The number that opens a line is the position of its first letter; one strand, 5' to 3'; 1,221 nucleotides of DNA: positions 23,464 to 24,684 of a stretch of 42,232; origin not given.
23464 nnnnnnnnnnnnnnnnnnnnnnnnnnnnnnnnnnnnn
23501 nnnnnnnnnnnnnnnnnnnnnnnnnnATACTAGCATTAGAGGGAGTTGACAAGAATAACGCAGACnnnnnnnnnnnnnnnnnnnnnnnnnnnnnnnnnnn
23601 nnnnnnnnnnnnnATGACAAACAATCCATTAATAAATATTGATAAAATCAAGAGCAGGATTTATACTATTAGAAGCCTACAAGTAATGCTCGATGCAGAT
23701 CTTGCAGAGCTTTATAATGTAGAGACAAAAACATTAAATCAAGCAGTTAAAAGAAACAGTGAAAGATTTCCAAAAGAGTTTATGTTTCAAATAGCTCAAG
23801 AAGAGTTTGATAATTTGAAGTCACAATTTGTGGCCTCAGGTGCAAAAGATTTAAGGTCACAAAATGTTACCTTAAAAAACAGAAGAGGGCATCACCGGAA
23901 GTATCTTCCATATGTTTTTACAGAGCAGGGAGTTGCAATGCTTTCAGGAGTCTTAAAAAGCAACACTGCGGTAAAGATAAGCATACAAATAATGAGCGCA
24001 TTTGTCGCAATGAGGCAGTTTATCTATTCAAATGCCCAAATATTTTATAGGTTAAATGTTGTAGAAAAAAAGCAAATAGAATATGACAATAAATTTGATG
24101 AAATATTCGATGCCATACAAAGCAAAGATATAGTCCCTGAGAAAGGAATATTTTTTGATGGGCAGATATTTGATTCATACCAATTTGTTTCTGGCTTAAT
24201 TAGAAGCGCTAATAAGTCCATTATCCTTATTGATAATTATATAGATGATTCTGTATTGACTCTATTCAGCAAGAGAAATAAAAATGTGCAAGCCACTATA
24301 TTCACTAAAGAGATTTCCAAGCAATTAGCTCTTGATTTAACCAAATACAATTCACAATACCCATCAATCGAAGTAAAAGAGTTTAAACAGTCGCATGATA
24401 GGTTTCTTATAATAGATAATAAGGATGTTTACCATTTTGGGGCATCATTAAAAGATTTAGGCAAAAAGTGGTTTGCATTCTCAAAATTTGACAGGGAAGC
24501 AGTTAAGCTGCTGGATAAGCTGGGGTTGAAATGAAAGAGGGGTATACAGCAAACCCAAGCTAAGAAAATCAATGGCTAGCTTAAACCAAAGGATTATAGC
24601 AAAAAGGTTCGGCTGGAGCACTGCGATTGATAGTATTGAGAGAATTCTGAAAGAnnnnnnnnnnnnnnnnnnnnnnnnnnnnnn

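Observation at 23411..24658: An ORF6N-domain gene is inserted at the glycosyltransferase 3' end and brings or duplicates ~115 bp of the target coding end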

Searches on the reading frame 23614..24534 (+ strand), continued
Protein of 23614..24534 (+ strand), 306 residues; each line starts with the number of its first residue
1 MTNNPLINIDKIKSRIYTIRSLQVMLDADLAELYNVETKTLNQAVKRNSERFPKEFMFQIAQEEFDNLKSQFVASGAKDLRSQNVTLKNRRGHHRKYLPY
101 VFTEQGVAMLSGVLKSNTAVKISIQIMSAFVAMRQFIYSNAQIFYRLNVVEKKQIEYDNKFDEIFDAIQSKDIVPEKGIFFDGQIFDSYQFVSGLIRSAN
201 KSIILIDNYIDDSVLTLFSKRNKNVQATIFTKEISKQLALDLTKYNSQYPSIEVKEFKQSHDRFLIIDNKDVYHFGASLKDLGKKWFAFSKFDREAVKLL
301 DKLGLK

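Call 64: search_protein_families(library=pfam, proteins=[L078:2480-3946:+, L078:4869-6080:+, L093:1-426:+, L093:423-650:+, L093:1555-1863:+, L036:2177-3571:+, L036:4894-7299:+, L092:5287-6966:+, L057:741-1538:+, L057:2967-3464:+], max_evalue=0.001)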
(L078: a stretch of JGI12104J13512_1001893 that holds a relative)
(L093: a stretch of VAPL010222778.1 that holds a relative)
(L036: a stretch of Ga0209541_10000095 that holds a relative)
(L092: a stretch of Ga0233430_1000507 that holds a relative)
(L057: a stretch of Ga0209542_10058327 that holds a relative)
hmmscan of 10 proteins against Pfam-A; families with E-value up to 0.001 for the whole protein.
L078:2480-3946:+ (488 aa): 3 families
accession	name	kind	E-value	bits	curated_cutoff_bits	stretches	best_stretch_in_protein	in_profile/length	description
PF04326.19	SLFN_AlbA_2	-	1.3e-25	90.7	25.3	1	11-129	1-117/118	Schlafen, AlbA_2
PF13749.12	HATPase_c_4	-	2.2e-23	82.5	26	1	295-381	1-89/89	Putative ATP-dependent DNA helicase recG C-terminal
PF01978.25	TrmB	-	0.00011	22.4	25.6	1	422-479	6-63/68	Sugar-specific transcriptional regulator TrmB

L078:4869-6080:+ (403 aa): 1 family
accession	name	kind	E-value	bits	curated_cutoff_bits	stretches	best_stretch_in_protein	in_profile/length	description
PF01420.25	Methylase_S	-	1.2e-21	78.1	22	1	6-183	1-168/168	Type I restriction modification DNA specificity domain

L093:1-426:+ (141 aa): 1 family
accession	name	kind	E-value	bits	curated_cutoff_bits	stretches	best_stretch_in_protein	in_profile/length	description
PF02384.22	N6_Mtase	-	8.3e-14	52.1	20.4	1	1-110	199-307/311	N-6 DNA Methylase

L093:423-650:+ (75 aa): 0 families

L093:1555-1863:+ (103 aa): 1 family
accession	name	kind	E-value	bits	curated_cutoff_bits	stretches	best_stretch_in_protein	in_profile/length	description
PF01541.30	GIY-YIG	-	1.3e-18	67.5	22.6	1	3-75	1-76/78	GIY-YIG catalytic domain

L036:2177-3571:+ (464 aa): 2 families
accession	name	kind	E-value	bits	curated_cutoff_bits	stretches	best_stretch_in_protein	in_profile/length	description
PF04326.19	SLFN_AlbA_2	-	7.4e-21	75.3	25.3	1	14-116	1-117/118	Schlafen, AlbA_2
PF13749.12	HATPase_c_4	-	1e-18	67.5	26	1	286-368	3-89/89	Putative ATP-dependent DNA helicase recG C-terminal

L036:4894-7299:+ (801 aa): 0 families

L092:5287-6966:+ (559 aa): 5 families
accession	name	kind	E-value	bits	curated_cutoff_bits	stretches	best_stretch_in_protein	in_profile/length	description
PF00270.35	DEAD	-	3.2e-28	99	26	1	15-177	1-164/167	DEAD/DEAH box helicase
PF00271.37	Helicase_C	-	2.7e-24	86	23.5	1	212-319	3-110/110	Helicase conserved C-terminal domain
PF00570.28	HRDC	-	2.4e-22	79.1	23.8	1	421-486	3-68/68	HRDC domain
PF16124.10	RecQ_Zn_bind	-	3.6e-16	60.1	25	1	331-393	2-66/66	RecQ zinc-binding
PF04851.21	ResIII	-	4.3e-07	30.4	22.5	1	13-172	3-162/164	Type III restriction enzyme, res subunit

L057:741-1538:+ (265 aa): 0 families

L057:2967-3464:+ (165 aa): 1 family
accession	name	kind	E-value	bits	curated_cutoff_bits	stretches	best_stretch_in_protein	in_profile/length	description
PF13280.12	WYL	-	1.5e-08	35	21.8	1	86-148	3-69/70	WYL domain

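Call 68: search_protein_families(library=padloc, proteins=[L105:3436-3870:+, L057:2498-2965:+, L066:1423-2277:+, L066:3170-3808:+, L066:6308-7444:+, L066:7649-8284:+, L066:238-867:+, L066:5042-5536:+, L078:2480-3946:+, L093:423-650:+], max_evalue=0.001)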
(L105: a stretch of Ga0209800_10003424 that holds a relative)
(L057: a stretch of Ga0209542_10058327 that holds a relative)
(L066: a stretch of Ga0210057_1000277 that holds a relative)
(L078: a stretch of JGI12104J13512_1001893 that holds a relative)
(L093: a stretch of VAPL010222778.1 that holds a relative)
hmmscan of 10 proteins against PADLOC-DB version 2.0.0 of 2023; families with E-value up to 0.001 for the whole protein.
L105:3436-3870:+ (144 aa): 0 families

L057:2498-2965:+ (155 aa): 0 families

L066:1423-2277:+ (284 aa): 5 families
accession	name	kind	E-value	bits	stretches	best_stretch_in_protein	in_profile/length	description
PDLC04869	PDC-S05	-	3e-121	402.3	1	2-280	13-301/306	-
PDLC04856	PDC-S05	-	2.2e-59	198.1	1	2-149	8-163/177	-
PDLC04879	PDC-S05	-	1.5e-56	189.9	1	125-278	128-283/285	-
PDLC04849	PDC-S05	-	2.6e-37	126.3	1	4-129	8-134/183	-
PDLC03880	NsnC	-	6.4e-06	24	1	163-245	122-211/242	-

L066:3170-3808:+ (212 aa): 0 families

L066:6308-7444:+ (378 aa): 0 families

L066:7649-8284:+ (211 aa): 0 families

L066:238-867:+ (209 aa): 0 families

L066:5042-5536:+ (164 aa): 0 families

L078:2480-3946:+ (488 aa): 4 families
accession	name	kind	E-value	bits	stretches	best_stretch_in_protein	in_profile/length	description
PDLC02402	Aga_SIR2-PNTD1-PNTD2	-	5.1e-13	46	1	171-322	346-490/876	Class I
PDLC02394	pAgo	-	6.8e-13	45.3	1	24-316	54-357/1121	-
PDLC05032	PDC-S50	-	3.3e-09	34.3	1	2-158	8-183/387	-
PDLC02418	Aga_SIR2-Kinase-PNTD1-PNTD2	-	1.1e-08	31.7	1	269-320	316-366/756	Class I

L093:423-650:+ (75 aa): 37 families (the best 25 are shown)
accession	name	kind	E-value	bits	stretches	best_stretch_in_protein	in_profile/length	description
PDLC04883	PDC-S05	-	1.5e-30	103.2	1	1-70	1-71/87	-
PDLC04884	PDC-S05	-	7.1e-28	94.4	1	1-71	1-71/85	-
PDLC04861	PDC-S05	-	2.1e-27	92.9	1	2-71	4-73/83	-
PDLC04881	PDC-S05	-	2.6e-27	92.6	1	1-68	1-70/82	-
PDLC04858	PDC-S05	-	1.3e-26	90.9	1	1-70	1-72/138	-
PDLC04965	PDC-S23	-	2.9e-25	87.3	1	1-71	1-73/327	-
PDLC04874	PDC-S05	-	2.4e-24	83.7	1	3-70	6-71/165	-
PDLC04854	PDC-S05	-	7.8e-24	82.5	1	1-71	1-72/212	-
PDLC04879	PDC-S05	-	8.9e-24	82.4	1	2-70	4-71/285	-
PDLC04843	PDC-S05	-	9.8e-24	82.1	1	2-70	5-73/330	-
PDLC04964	PDC-S23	-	2.8e-23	80.6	1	1-70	1-71/331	-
PDLC04872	PDC-S05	-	3.9e-23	79.9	1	2-70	4-72/152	-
PDLC04870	PDC-S05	-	1.2e-21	75.1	1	2-71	8-77/214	-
PDLC04853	PDC-S05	-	1.3e-20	71.8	1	2-71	5-74/336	-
PDLC04852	PDC-S05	-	6.6e-20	69.3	1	2-70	10-78/346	-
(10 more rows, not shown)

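Call 69: find_homologous_proteins(query=L105:1583-3142:+, max_evalue=1e-100)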
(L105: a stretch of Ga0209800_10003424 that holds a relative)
Query L105:1583-3142:+ (519 aa): 7954 proteins with E <= 1e-100 among 8000 candidates; the best 120 are listed.
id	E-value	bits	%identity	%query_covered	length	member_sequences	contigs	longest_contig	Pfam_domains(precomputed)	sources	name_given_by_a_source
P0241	2.4e-298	1008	94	90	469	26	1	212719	PF05893.20,PF00171.28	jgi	-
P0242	9.1e-277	937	87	90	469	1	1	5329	PF05893.20,PF00171.28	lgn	-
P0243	2.0e-261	886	81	90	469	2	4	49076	PF05893.20,PF00171.28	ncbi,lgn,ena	-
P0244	3.9e-257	872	80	90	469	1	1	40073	PF00171.28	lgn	-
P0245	5.1e-246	835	76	90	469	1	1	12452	PF00171.28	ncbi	-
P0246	1.2e-237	808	74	90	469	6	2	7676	PF05893.20,PF00171.28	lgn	-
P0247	5.7e-221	753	69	90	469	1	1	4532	PF00171.28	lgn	-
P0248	2.7e-219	747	68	90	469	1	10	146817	PF00171.28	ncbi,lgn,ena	-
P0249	4.6e-217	740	67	90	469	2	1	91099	PF05893.20,PF00171.28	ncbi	-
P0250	3.4e-213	727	66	90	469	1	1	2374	PF05893.20,PF00171.28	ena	-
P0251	1.5e-204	699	65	90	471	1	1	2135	PF05893.20,PF00171.28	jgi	-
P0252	7.2e-203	693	64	90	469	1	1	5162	PF05893.20,PF00171.28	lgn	-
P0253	2.4e-202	691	65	90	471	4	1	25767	PF05893.20,PF00171.28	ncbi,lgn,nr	ncbi:MAG: aldehyde dehydrogenase family protein [Bacteroidales bacterium]|nr:aldehyde dehydrogenase 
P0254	2.1e-198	678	62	90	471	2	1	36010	PF05893.20,PF00171.28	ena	-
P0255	1.3e-197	676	61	90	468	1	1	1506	PF00171.28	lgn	-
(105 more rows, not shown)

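Call 70: find_encoding_contigs(protein=P0241, flank=5000, max_places=3)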
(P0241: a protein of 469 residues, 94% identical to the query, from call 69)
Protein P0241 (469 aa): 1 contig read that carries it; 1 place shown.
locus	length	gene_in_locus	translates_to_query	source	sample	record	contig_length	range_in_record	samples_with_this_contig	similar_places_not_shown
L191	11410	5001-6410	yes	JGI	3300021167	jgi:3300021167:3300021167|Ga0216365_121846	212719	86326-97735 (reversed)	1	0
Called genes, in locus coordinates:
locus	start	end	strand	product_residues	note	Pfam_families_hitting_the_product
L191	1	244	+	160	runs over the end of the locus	-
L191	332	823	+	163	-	PF08212:Lipocalin_2, PF00061:Lipocalin (weak)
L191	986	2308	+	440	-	PF11700:ATG22, PF07690:MFS_1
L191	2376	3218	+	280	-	-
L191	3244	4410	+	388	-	PF04235:DUF418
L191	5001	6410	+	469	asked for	PF00171:Aldedh, PF05893:LuxC (weak)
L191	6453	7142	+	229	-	PF26566:PH_40 (weak)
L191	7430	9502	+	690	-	PF06739:SBBP, PF18962:Por_Secre_tail (weak)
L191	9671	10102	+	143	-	PF02566:OsmC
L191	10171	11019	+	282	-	PF13527:Acetyltransf_9 (faint), PF00583:Acetyltransf_1, PF08445:FR47 (faint), PF14542:Acetyltransf_CG (faint), PF00583:Acetyltransf_1, PF13673:Acetyltransf_10 (weak), PF13508:Acetyltransf_7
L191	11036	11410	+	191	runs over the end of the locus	-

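Call 79: search_solved_structures(query=A4, max_evalue=10, show_alignments=3)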
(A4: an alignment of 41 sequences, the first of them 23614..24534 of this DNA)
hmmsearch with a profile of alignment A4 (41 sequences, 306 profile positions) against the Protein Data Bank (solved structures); distinct sequences matched with E-value up to 10: 0.

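Call 84: find_encoding_contigs(protein=P0243, flank=4000, max_places=3)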
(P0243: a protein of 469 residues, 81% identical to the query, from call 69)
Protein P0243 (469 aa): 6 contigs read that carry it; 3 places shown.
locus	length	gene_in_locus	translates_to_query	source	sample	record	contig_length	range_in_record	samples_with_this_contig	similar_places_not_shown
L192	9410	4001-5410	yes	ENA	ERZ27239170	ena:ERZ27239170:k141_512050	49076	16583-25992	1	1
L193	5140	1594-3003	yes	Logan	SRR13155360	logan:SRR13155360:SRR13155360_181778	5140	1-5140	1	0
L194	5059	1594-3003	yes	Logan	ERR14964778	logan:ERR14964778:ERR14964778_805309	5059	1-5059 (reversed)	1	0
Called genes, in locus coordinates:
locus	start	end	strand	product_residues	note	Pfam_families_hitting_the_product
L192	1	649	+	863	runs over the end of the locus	PF02861:Clp_N, PF00004:AAA, PF17871:AAA_lid_9, PF00158:Sigma54_activat, PF07724:AAA_2, PF00004:AAA, PF07728:AAA_5, PF10431:ClpB_D2-small, +12 more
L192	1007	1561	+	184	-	PF10543:ORF6N, PF09669:Phage_pRha (faint)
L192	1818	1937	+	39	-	-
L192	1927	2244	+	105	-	PF13173:AAA_14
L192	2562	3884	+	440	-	PF11700:ATG22, PF07690:MFS_1, PF13347:MFS_2 (weak)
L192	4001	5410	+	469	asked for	PF00171:Aldedh, PF05893:LuxC (weak)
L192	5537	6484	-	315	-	PF00389:2-Hacid_dh, PF02826:2-Hacid_dh_C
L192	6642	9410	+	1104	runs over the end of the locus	PF07517:SecA_DEAD, PF00270:DEAD (faint), PF01043:SecA_PP_bind, PF21090:P-loop_SecA, PF07516:SecA_SW, PF02810:SEC-C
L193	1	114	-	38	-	?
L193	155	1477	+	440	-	PF11700:ATG22, PF07690:MFS_1, PF13347:MFS_2 (weak)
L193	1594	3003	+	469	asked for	PF00171:Aldedh, PF05893:LuxC (weak)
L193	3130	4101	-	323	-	PF00389:2-Hacid_dh, PF02826:2-Hacid_dh_C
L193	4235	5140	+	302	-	?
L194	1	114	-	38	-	?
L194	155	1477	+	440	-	PF11700:ATG22, PF07690:MFS_1, PF13347:MFS_2 (weak)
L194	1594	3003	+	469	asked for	PF00171:Aldedh, PF05893:LuxC (weak)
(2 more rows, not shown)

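Call 85: find_encoding_contigs(protein=P0244, flank=4000, max_places=2)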
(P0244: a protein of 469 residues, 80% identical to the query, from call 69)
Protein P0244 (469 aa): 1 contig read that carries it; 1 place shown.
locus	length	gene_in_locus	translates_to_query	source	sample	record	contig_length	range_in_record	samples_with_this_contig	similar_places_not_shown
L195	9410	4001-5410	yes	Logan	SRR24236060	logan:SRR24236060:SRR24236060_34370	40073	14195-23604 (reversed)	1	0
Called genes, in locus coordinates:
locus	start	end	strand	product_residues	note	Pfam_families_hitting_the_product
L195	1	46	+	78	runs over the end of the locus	PF00830:Ribosomal_L28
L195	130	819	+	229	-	PF13715:CarbopepD_reg_2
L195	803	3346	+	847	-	PF13620:CarboxypepD_reg, PF13715:CarbopepD_reg_2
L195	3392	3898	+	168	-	PF08212:Lipocalin_2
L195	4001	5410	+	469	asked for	PF00171:Aldedh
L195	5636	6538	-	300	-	-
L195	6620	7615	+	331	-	PF00535:Glycos_transf_2, PF10111:Glyco_tranf_2_2, PF13641:Glyco_tranf_2_3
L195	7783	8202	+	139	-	-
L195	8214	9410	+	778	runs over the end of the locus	PF13573:SprB (weak), PF00801:PKD (weak), PF18911:PKD_4, PF13585:CHU_C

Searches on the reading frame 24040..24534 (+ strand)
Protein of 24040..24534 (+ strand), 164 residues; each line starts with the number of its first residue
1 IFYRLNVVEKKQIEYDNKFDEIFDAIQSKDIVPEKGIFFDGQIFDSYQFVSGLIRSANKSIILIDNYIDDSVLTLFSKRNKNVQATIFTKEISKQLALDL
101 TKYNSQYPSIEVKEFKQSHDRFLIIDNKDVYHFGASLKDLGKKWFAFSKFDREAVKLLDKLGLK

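Call 9: search_protein_families(library=ncbifam, proteins=[window:24040-24534:+], max_evalue=1)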
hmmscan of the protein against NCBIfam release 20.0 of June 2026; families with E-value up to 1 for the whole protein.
window:24040-24534:+ (164 aa): 1 family
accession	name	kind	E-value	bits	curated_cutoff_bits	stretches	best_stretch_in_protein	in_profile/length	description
NF040700.1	VPA1262_N_dom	domain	3.9e-07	29.2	80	1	42-144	322-453/478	VPA1262 family N-terminal domain-containing protein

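Call 10: search_protein_families(library=phrogs, proteins=[window:24040-24534:+], max_evalue=1)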
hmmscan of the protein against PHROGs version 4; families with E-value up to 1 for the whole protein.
window:24040-24534:+ (164 aa): 3 families
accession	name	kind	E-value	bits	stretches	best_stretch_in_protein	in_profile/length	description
phrog_13125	-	unknown function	0.0081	17.2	1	123-149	36-60/70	-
phrog_35920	-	unknown function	0.013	16.9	0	20-76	27-83/90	-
phrog_24141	-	unknown function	0.34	12.1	1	4-30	10-33/60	-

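Call 11: search_protein_families(library=padloc, proteins=[window:24040-24534:+], max_evalue=1)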
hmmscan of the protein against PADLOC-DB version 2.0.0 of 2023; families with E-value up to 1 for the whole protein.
window:24040-24534:+ (164 aa): 5 families
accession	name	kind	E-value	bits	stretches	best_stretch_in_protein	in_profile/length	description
PDLC04869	PDC-S05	-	1.3e-61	206.5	1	2-161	136-300/306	-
PDLC04879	PDC-S05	-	4.6e-59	198.2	1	18-160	142-283/285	-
PDLC03880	NsnC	-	6.6e-06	24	1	48-127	125-211/242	-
PDLC02616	DrmC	-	0.0054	14.3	1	46-117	82-156/224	DrmC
PDLC03922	MkoB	-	0.0078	13.5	1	49-130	480-558/610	-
